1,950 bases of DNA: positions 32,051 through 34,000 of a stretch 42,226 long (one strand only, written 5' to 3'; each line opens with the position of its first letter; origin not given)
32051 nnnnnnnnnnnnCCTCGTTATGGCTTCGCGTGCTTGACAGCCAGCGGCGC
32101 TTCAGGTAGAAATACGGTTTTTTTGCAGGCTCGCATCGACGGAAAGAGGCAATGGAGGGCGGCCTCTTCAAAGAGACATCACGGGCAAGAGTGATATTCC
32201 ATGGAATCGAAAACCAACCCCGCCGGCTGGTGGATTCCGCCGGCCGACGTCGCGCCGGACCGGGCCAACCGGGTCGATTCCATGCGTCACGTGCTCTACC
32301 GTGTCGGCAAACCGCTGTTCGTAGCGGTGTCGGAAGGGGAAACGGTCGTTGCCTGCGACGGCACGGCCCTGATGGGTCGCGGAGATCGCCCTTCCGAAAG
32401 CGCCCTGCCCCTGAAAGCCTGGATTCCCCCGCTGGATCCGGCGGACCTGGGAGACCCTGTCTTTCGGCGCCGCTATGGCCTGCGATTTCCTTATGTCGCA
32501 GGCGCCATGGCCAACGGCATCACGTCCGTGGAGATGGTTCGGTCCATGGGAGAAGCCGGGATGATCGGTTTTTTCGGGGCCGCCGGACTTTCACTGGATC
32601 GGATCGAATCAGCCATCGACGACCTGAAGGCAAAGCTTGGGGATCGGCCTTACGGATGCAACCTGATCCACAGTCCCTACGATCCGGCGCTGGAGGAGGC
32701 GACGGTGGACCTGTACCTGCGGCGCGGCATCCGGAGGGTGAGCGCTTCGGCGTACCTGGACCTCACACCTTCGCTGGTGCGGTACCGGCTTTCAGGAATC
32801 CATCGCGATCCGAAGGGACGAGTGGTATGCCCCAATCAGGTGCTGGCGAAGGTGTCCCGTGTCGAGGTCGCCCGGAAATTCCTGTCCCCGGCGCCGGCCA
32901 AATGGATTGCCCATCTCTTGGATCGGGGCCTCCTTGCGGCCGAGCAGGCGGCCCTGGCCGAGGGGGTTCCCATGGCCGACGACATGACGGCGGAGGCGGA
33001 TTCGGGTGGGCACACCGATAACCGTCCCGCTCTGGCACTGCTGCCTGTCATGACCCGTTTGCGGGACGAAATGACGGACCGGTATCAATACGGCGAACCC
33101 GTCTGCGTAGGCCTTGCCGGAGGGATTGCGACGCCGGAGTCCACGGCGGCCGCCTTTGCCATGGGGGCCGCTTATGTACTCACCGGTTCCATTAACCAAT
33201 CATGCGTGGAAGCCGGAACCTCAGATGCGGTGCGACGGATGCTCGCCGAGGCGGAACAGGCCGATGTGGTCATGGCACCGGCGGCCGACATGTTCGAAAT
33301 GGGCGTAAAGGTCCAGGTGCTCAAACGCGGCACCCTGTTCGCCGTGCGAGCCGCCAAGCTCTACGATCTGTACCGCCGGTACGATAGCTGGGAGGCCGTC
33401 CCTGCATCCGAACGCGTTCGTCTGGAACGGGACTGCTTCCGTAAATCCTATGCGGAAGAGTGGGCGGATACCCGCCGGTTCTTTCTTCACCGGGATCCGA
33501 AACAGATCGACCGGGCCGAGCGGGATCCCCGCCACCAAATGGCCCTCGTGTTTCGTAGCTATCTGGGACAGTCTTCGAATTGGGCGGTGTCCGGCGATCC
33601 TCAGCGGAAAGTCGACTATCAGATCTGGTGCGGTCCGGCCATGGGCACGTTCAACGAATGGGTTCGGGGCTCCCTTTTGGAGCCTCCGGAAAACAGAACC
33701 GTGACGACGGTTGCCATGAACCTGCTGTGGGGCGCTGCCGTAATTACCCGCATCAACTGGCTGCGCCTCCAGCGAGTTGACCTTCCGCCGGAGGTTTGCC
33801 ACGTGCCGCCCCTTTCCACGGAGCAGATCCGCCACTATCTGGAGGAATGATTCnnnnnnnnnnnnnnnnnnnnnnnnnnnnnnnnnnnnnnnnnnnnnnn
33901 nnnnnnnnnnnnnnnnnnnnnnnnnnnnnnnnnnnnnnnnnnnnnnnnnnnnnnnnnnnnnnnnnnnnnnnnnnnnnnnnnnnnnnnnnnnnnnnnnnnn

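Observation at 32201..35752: PfaD enoyl reductase translationally coupled to a bifurcating-type EtfBA pair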

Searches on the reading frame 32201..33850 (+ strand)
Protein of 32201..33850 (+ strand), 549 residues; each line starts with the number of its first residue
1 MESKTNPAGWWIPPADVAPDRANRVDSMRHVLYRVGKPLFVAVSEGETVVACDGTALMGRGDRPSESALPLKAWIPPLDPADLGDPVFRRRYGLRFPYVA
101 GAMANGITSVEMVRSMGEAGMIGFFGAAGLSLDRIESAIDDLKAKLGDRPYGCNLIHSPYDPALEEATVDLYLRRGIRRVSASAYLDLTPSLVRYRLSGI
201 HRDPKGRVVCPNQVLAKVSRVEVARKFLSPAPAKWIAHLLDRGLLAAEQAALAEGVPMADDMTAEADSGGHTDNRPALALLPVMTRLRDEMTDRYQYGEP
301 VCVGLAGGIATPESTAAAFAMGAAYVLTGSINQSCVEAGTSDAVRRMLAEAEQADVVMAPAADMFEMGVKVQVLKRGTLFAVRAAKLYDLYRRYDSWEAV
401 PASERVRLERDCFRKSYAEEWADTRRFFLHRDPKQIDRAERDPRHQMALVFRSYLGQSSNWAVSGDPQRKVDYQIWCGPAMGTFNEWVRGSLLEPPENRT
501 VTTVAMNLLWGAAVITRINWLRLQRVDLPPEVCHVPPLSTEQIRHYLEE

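Call 5: search_protein_families(library=pfam, proteins=[window:32201-33850:+])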
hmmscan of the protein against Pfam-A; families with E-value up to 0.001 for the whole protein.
window:32201-33850:+ (549 aa): 2 families
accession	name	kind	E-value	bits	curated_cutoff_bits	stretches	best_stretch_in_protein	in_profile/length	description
PF21607.2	FabD_helical_ins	-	2e-31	108.5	27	1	394-473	1-80/80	[Acyl-carrier-protein] S-malonyltransferase, inserted helical domain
PF03060.21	NMO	-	7.9e-13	48.9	28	1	98-377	13-271/331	Nitronate monooxygenase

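Call 6: search_protein_families(library=ncbifam, proteins=[window:32201-33850:+])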
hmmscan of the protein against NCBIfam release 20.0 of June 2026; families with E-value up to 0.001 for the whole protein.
window:32201-33850:+ (549 aa): 2 families
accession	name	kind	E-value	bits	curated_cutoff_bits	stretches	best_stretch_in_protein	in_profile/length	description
TIGR02814.1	pfaD_fam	subfamily_domain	2.3e-194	646.3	449.25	1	80-517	3-442/444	PfaD family polyunsaturated fatty acid/polyketide biosynthesis protein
TIGR03151.1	enACPred_II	equivalog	1.8e-09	37.3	453.1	1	93-160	9-75/307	enoyl-[acyl-carrier-protein] reductase FabK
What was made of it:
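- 32201..33850 (+): pfaD: FMN-type trans-acting enoyl reductase of a pfa-like synthase. TIGR02814 at 646 bits (cutoff 449), plus PF03060 and PF21607 (calls 5, 6).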

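Call 9: find_encoding_contigs(protein=window:32201-33850:+, flank=10000, max_places=6)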
Protein window:32201-33850:+ (549 aa): no gene with exactly this product is on record in the collection.
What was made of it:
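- Tried and rejected: Exact-sequence look-up of the window's PfaD found nothing (call 9).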

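Call 10: find_homologous_proteins(query=window:32201-33850:+)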
Query window:32201-33850:+ (549 aa): 8000 proteins with E <= 0.001 among 8000 candidates; the best 120 are listed.
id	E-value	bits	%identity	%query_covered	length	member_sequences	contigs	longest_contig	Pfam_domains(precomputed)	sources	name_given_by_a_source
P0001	0.0e+0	1251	99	100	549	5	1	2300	PF21607.3,PF03060.22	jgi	-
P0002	6.1e-230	783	64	100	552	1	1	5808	PF21607.3,PF18328.7,PF03060.22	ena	-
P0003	7.6e-227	773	62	99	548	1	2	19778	PF21607.3,PF03060.22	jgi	jgi:trans-AT polyketide synthase/acyltransferase/oxidoreductase domain-containing protein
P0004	8.6e-226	769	62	99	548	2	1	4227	PF21607.3,PF03060.22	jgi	jgi:trans-AT polyketide synthase, acyltransferase and oxidoreductase domains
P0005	1.2e-225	769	62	100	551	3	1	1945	PF21607.3,PF03060.22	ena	-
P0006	4.2e-225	767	62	99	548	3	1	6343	PF21607.3,PF03060.22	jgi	jgi:trans-AT polyketide synthase/acyltransferase/oxidoreductase domain-containing protein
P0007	1.1e-224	766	63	99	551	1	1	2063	PF21607.3,PF03060.22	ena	-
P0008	1.4e-224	765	62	99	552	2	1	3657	PF21607.3,PF03060.22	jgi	jgi:trans-AT polyketide synthase/acyltransferase/oxidoreductase domain-containing protein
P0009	3.3e-224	764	63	99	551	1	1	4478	PF21607.3,PF03060.22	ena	-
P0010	5.8e-224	763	64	99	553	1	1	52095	PF21607.3,PF18328.7,PF03060.22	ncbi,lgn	-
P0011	6.7e-224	763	62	100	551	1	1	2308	PF21607.3,PF03060.22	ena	-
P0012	8.8e-224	762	63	97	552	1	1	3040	PF21607.3,PF03060.22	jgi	jgi:trans-AT polyketide synthase/acyltransferase/oxidoreductase domain-containing protein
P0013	8.9e-224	762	61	98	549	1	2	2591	PF21607.3,PF18328.7,PF03060.22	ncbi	-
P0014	1.2e-223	762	62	98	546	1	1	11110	PF21607.3,PF03060.22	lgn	-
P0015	1.2e-223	762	63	99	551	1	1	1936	PF21607.3,PF03060.22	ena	-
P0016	1.2e-223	762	62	98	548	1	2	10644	PF21607.3,PF03060.22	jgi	-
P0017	1.3e-223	762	61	99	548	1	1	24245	PF21607.3,PF03060.22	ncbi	-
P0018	1.4e-223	762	62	99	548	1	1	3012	PF21607.3,PF03060.22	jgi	jgi:trans-AT polyketide synthase/acyltransferase/oxidoreductase domain-containing protein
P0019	2.5e-223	761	61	99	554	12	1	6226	PF21607.3,PF03060.22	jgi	-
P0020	2.7e-223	761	60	99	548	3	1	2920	PF21607.3,PF03060.22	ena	-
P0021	3.2e-223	761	63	97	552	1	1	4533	PF21607.3,PF03060.22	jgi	jgi:trans-AT polyketide synthase/acyltransferase/oxidoreductase domain-containing protein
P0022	3.4e-223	761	64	95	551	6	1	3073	PF21607.3,PF03060.22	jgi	jgi:PfaD family protein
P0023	3.6e-223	760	61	99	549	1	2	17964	PF21607.3,PF03060.22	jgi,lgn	jgi:trans-AT polyketide synthase/acyltransferase/oxidoreductase domain-containing protein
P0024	3.7e-223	760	62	99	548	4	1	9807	PF21607.3,PF03060.22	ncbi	ncbi:MAG: PfaD family polyunsaturated fatty acid/polyketide biosynthesis protein [Desulfobacterales 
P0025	4.2e-223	760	61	99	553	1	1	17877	PF21607.3,PF03060.22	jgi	jgi:trans-AT polyketide synthase/acyltransferase/oxidoreductase domain-containing protein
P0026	4.2e-223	760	61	99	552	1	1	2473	PF21607.3,PF03060.22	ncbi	-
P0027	4.7e-223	760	62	100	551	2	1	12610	PF21607.3,PF03060.22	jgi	-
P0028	4.7e-223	760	63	99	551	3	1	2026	PF21607.3,PF03060.22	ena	-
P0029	5.0e-223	760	62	99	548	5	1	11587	PF21607.3,PF03060.22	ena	-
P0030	5.3e-223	760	61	99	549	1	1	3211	PF21607.3,PF03060.22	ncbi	-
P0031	5.9e-223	760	63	97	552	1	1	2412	PF21607.3,PF03060.22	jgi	jgi:trans-AT polyketide synthase/acyltransferase/oxidoreductase domain-containing protein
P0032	6.8e-223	760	61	99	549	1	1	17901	PF21607.3,PF03060.22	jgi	jgi:trans-AT polyketide synthase/acyltransferase/oxidoreductase domain-containing protein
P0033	7.4e-223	759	61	99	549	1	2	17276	PF21607.3,PF03060.22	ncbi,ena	-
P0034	7.9e-223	759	61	100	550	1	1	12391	PF21607.3,PF03060.22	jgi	jgi:PfaD family protein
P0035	9.6e-223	759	62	99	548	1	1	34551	PF21607.3,PF03060.22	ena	-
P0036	1.0e-222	759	62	99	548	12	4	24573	PF21607.3,PF03060.22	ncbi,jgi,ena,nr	ncbi:MAG: PfaD family polyunsaturated fatty acid/polyketide biosynthesis protein [Desulfobacterales 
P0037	1.1e-222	759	63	97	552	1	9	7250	PF21607.3,PF03060.22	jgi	jgi:trans-AT polyketide synthase/acyltransferase/oxidoreductase domain-containing protein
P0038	1.2e-222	759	62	99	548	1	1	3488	PF21607.3,PF03060.22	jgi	jgi:trans-AT polyketide synthase/acyltransferase/oxidoreductase domain-containing protein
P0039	1.2e-222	759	61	99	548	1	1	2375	PF21607.3,PF03060.22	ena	-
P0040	1.4e-222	758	62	99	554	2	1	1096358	PF21607.3,PF03060.22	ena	-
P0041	1.5e-222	758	62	99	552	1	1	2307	PF21607.3,PF03060.22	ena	-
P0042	1.8e-222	758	62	99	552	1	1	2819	PF21607.3,PF03060.22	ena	-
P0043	1.8e-222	758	62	98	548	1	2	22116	PF21607.3,PF03060.22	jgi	jgi:PfaD family protein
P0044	1.9e-222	758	62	97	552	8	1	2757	PF21607.3,PF03060.22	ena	-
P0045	2.0e-222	758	63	99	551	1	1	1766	PF21607.3,PF03060.22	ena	-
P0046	2.3e-222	758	61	99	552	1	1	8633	PF21607.3,PF03060.22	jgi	jgi:trans-AT polyketide synthase/acyltransferase/oxidoreductase domain-containing protein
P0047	2.5e-222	758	62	99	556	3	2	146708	PF21607.3,PF03060.22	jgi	jgi:PfaD family protein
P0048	2.7e-222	758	62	99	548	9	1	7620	PF21607.3,PF03060.22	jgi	-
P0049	3.1e-222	757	62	100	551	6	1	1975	PF21607.3,PF03060.22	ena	-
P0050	3.2e-222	757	62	100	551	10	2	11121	PF21607.3,PF03060.22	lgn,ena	-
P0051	3.5e-222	757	61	98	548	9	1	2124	PF21607.3,PF03060.22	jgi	jgi:PfaD family protein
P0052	4.3e-222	757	62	99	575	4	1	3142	PF21607.3,PF03060.22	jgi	jgi:trans-AT polyketide synthase/acyltransferase/oxidoreductase domain-containing protein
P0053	5.0e-222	757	62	99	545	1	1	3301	PF21607.3,PF03060.22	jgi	-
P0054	5.8e-222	756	63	99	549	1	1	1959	PF21607.3,PF03060.22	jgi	jgi:PfaD family protein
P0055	5.8e-222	756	62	99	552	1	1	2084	PF21607.3,PF03060.22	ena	-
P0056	6.0e-222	756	62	99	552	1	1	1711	PF21607.3,PF03060.22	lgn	-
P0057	6.8e-222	756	62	99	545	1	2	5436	PF21607.3,PF03060.22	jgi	-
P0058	6.8e-222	756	62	99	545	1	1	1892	PF21607.3,PF03060.22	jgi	-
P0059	7.7e-222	756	63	99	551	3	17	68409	PF21607.3,PF03060.22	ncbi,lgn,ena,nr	ncbi:Enoyl-[acyl-carrier-protein] reductase [FMN] (EC, inferred for PFA pathway [Olavius sp. associa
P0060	8.0e-222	756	62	99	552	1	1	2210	PF21607.3,PF03060.22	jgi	jgi:trans-AT polyketide synthase, acyltransferase and oxidoreductase domains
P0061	9.1e-222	756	63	98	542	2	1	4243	PF21607.3,PF03060.22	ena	-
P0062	1.0e-221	756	62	100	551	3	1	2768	PF21607.3,PF03060.22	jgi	jgi:trans-AT polyketide synthase/acyltransferase/oxidoreductase domain-containing protein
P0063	1.3e-221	755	61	99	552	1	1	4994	PF21607.3,PF03060.22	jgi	jgi:trans-AT polyketide synthase, acyltransferase and oxidoreductase domains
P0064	1.4e-221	755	62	99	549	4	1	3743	PF21607.3,PF03060.22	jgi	jgi:trans-AT polyketide synthase/acyltransferase/oxidoreductase domain-containing protein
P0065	1.7e-221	755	61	99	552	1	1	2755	PF21607.3,PF03060.22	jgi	-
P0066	1.8e-221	755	62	100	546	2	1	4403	PF21607.3,PF03060.22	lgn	-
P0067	2.2e-221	755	62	100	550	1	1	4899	PF21607.3,PF03060.22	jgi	jgi:PfaD family protein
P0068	2.2e-221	755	62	97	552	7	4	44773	PF21607.3,PF03060.22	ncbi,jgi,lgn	jgi:trans-AT polyketide synthase, acyltransferase and oxidoreductase domains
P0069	2.3e-221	755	61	100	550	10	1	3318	PF21607.3,PF03060.22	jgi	-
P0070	2.5e-221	754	61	99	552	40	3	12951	PF21607.3,PF03060.22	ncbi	ncbi:MAG: PfaD family polyunsaturated fatty acid/polyketide biosynthesis protein [Desulfobacterales 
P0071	2.7e-221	754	61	99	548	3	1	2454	PF21607.3,PF03060.22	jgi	jgi:trans-AT polyketide synthase, acyltransferase and oxidoreductase domains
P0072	3.0e-221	754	61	99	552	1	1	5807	PF21607.3,PF03060.22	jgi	-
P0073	3.4e-221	754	62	97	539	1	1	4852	PF21607.3,PF03060.22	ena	-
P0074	4.0e-221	754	61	99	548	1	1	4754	PF21607.3,PF03060.22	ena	-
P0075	4.2e-221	754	62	99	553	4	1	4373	PF21607.3,PF03060.22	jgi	jgi:trans-AT polyketide synthase/acyltransferase/oxidoreductase domain-containing protein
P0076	4.8e-221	753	62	100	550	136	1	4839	PF21607.3,PF03060.22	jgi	-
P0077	5.5e-221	753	63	98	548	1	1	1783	PF21607.3,PF03060.22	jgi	jgi:PfaD family protein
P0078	5.7e-221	753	62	100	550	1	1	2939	PF21607.3,PF03060.22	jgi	jgi:PfaD family protein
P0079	6.0e-221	753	61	99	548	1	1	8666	PF21607.3,PF03060.22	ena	-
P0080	6.3e-221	753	61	100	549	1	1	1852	PF21607.3,PF03060.22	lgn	-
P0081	6.4e-221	753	61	99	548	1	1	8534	PF21607.3,PF03060.22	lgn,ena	-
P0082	6.8e-221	753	61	99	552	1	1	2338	PF21607.3,PF03060.22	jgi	-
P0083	7.0e-221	753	61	99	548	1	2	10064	PF21607.3,PF03060.22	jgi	jgi:trans-AT polyketide synthase, acyltransferase and oxidoreductase domains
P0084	7.4e-221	753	61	99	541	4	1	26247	PF21607.3,PF03060.22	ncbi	-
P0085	7.9e-221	753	61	100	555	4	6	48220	PF21607.3,PF03060.22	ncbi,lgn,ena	ncbi:MAG: PfaD family polyunsaturated fatty acid/polyketide biosynthesis protein [Pseudomonadota bac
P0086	8.3e-221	753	62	99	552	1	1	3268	PF21607.3,PF03060.22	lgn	-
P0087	8.4e-221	753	61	99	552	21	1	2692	PF21607.3,PF03060.22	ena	-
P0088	9.7e-221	752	62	99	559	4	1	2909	PF21607.3,PF03060.22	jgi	jgi:trans-AT polyketide synthase/acyltransferase/oxidoreductase domain-containing protein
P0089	1.1e-220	752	62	98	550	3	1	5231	PF21607.3,PF03060.22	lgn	-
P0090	1.3e-220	752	61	100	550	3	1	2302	PF21607.3,PF03060.22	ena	-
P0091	1.3e-220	752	61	99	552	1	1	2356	PF21607.3,PF03060.22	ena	-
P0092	1.3e-220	752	61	99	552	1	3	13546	PF21607.3,PF03060.22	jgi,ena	-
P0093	1.3e-220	752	61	99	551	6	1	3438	PF21607.3,PF03060.22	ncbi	ncbi:MAG: PfaD family polyunsaturated fatty acid/polyketide biosynthesis protein [Desulfobacterales 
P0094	1.4e-220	752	62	99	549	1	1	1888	PF21607.3,PF03060.22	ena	-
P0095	1.5e-220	752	61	99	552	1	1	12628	PF21607.3,PF03060.22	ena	-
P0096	1.7e-220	752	61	99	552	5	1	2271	PF21607.3,PF03060.22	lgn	-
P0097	1.8e-220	752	62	99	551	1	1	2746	PF21607.3,PF03060.22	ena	-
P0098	2.2e-220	751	60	99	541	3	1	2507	PF21607.3,PF03060.22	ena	-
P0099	2.3e-220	751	63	100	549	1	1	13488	PF21607.3,PF03060.22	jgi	jgi:PfaD family protein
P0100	2.5e-220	751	60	99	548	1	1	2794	PF21607.3,PF03060.22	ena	-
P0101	2.6e-220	751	61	99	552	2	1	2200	PF21607.3,PF03060.22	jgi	jgi:trans-AT polyketide synthase/acyltransferase/oxidoreductase domain-containing protein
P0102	2.6e-220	751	62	99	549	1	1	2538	PF21607.3,PF03060.22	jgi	jgi:PfaD family protein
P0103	2.7e-220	751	62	99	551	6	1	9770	PF21607.3,PF03060.22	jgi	jgi:trans-AT polyketide synthase/acyltransferase/oxidoreductase domain-containing protein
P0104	3.1e-220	751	61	99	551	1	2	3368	PF21607.3,PF03060.22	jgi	jgi:PfaD family protein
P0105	3.3e-220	751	61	100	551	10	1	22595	PF21607.3,PF03060.22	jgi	jgi:trans-AT polyketide synthase/acyltransferase/oxidoreductase domain-containing protein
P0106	3.4e-220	751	62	99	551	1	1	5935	PF21607.3,PF03060.22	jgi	jgi:PfaD family protein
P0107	4.0e-220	750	61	99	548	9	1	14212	PF21607.3,PF03060.22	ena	-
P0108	4.0e-220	750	62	100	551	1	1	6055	PF21607.3,PF03060.22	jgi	-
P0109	4.1e-220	750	61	100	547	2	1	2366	PF21607.3,PF03060.22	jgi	jgi:PfaD family protein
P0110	4.1e-220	750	62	97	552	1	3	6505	PF21607.3,PF03060.22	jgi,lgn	jgi:trans-AT polyketide synthase/acyltransferase/oxidoreductase domain-containing protein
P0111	4.2e-220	750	62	99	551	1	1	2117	PF21607.3,PF03060.22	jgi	jgi:PfaD family protein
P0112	4.2e-220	750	62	99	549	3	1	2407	PF21607.3,PF03060.22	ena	-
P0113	5.3e-220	750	62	99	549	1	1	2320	PF21607.3,PF03060.22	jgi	jgi:trans-AT polyketide synthase/acyltransferase/oxidoreductase domain-containing protein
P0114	5.5e-220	750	61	99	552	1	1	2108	PF21607.3,PF03060.22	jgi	-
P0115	5.5e-220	750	62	97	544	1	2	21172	PF21607.3,PF03060.22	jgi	-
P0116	5.7e-220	750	60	99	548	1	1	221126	PF21607.3,PF03060.22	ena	-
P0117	5.8e-220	750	63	100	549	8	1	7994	PF21607.3,PF03060.22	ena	-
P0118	6.0e-220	750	62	99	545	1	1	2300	PF21607.3,PF03060.22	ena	-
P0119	6.4e-220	750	61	99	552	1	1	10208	PF21607.3,PF03060.22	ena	-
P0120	6.9e-220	750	63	95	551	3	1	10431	PF21607.3,PF03060.22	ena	-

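Call 11: find_encoding_contigs(protein=P0010, flank=8000, max_places=2)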
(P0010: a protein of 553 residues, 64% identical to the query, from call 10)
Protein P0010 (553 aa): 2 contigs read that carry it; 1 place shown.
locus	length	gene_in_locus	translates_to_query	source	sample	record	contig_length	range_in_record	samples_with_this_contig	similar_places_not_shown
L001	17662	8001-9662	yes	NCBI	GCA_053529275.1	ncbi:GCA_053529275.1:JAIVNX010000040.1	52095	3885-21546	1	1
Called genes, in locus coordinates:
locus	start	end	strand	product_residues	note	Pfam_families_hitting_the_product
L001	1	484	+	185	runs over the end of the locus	PF01842:ACT (weak), PF13291:ACT_4 (faint), PF13740:ACT_6, PF22629:ACT_AHAS_ss (faint), PF01842:ACT (weak), PF13740:ACT_6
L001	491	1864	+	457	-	PF05167:DUF711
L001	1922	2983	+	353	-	PF01321:Creatinase_N, PF00557:Peptidase_M24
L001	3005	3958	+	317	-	PF02899:Phage_int_SAM_1, PF00589:Phage_integrase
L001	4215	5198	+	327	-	PF16868:NMT1_3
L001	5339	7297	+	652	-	PF06808:DctM, PF11874:DUF3394 (weak)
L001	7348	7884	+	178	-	PF00582:Usp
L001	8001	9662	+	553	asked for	PF18328:PfaD_N (weak), PF03060:NMO, PF21607:FabD_helical_ins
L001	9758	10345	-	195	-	-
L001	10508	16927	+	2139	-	PF00109:ketoacyl-synt, PF02801:Ketoacyl-synt_C, PF16197:KAsynt_C_assoc, PF00698:Acyl_transf_1, PF00550:PP-binding, PF08659:KR, PF00106:adh_short, PF14765:PS-DH, +2 more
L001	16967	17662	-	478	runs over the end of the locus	PF04851:ResIII, PF00270:DEAD, PF13401:AAA_22 (weak), PF18766:SWI2_SNF2 (faint), PF00271:Helicase_C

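Call 12: find_encoding_contigs(protein=P0040, flank=8000, max_places=2)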
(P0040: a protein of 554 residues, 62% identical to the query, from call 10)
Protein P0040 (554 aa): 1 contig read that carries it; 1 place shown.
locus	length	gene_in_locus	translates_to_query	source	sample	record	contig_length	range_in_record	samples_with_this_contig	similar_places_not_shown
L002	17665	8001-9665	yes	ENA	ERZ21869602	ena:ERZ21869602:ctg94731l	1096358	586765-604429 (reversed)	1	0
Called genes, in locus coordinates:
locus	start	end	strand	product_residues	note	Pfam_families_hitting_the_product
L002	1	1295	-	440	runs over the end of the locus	-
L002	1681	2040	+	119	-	PF01361:Tautomerase (faint), PF14552:Tautomerase_2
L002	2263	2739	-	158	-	-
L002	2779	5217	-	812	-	PF00403:HMA, PF00122:E1-E2_ATPase, PF00702:Hydrolase, PF08282:Hydrolase_3 (weak)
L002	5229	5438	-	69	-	PF00403:HMA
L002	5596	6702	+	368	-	PF01321:Creatinase_N, PF00557:Peptidase_M24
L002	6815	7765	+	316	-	PF02899:Phage_int_SAM_1, PF00589:Phage_integrase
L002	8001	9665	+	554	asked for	PF03060:NMO, PF21607:FabD_helical_ins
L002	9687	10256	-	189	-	-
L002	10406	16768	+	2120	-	PF00109:ketoacyl-synt, PF02801:Ketoacyl-synt_C, PF16197:KAsynt_C_assoc, PF00698:Acyl_transf_1, PF00550:PP-binding, PF08659:KR, PF00106:adh_short, PF13561:adh_short_C2, +2 more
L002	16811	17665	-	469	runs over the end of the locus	PF00270:DEAD, PF04851:ResIII, PF00271:Helicase_C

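Call 13: find_encoding_contigs(protein=P0059, flank=8000, max_places=3)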
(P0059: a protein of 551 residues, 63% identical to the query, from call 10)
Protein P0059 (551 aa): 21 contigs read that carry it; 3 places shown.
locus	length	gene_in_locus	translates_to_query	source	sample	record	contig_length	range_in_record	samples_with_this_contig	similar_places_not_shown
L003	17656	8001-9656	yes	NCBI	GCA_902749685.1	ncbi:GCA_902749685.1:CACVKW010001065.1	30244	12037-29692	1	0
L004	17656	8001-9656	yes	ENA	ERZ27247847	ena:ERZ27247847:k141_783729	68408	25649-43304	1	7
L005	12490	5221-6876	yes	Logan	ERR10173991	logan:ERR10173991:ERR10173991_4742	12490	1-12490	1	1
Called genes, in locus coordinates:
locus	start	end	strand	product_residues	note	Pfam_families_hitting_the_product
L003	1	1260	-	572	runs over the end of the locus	-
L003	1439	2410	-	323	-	PF00140:Sigma70_r1_2, PF04542:Sigma70_r2, PF04545:Sigma70_r4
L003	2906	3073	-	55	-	-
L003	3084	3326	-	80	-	-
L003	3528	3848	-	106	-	-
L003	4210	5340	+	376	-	PF13421:Band_7_1, PF01145:Band_7, PF17032:Zn_ribbon_15 (faint), PF13248:Zn_ribbon_3 (faint), PF24460:DUF7575 (faint), PF12773:DZR, PF13240:Zn_Ribbon_1 (weak)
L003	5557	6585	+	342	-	-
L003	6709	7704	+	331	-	PF02899:Phage_int_SAM_1, PF00589:Phage_integrase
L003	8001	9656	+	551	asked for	PF03060:NMO, PF21607:FabD_helical_ins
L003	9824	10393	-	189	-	-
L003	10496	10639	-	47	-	-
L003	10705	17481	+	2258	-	PF00109:ketoacyl-synt, PF02801:Ketoacyl-synt_C, PF16197:KAsynt_C_assoc, PF00698:Acyl_transf_1, PF00550:PP-binding, PF08659:KR, PF00106:adh_short, PF13561:adh_short_C2, +1 more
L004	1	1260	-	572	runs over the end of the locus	-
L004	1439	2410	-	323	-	PF00140:Sigma70_r1_2, PF04542:Sigma70_r2, PF04545:Sigma70_r4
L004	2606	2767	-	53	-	-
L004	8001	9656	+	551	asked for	PF03060:NMO, PF21607:FabD_helical_ins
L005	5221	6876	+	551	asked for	PF03060:NMO, PF21607:FabD_helical_ins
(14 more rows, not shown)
